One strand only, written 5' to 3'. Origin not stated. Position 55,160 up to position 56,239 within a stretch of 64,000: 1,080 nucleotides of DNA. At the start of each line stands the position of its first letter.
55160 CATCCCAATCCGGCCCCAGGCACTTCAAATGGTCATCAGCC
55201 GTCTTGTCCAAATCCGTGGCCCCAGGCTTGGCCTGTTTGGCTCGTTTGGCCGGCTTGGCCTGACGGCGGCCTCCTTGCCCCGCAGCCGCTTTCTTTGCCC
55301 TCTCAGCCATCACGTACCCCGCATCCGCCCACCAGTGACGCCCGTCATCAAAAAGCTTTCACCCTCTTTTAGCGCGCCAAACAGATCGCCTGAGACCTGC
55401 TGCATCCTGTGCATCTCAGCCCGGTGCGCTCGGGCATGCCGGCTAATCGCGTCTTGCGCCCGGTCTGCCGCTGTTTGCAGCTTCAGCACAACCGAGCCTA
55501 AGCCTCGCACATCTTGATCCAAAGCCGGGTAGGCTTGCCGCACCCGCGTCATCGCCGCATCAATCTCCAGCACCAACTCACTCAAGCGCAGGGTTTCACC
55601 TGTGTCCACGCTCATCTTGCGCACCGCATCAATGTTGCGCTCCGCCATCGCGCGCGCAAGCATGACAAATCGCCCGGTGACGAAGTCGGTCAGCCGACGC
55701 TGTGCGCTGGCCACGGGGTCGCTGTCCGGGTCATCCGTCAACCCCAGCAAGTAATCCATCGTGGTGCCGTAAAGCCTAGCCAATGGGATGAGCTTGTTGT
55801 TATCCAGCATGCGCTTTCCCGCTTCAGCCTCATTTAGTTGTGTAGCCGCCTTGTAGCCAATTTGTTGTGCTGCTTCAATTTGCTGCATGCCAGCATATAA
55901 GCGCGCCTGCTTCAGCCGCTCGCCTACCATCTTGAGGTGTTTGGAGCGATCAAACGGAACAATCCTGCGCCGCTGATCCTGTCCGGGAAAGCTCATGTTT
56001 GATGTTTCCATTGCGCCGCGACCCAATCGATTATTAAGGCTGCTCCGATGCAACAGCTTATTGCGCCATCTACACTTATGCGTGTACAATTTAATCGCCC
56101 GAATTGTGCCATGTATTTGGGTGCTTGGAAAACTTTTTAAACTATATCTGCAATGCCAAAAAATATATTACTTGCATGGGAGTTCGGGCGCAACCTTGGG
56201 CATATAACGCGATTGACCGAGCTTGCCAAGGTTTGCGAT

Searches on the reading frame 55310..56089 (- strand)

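Call 58: search_protein_families(library=pfam, proteins=[window:55310-56089:-], max_evalue=0.01)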
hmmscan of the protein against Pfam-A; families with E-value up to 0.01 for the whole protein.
window:55310-56089:- (259 aa): 3 families
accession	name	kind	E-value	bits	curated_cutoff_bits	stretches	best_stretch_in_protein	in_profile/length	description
PF01381.28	HTH_3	-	8.2e-07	29.4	23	1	59-114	1-55/55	Helix-turn-helix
PF13560.12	HTH_31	-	3.6e-05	24.4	27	1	56-110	3-57/64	Helix-turn-helix domain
PF12844.13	HTH_19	-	0.0084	16.4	30.2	0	56-117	1-61/64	Helix-turn-helix domain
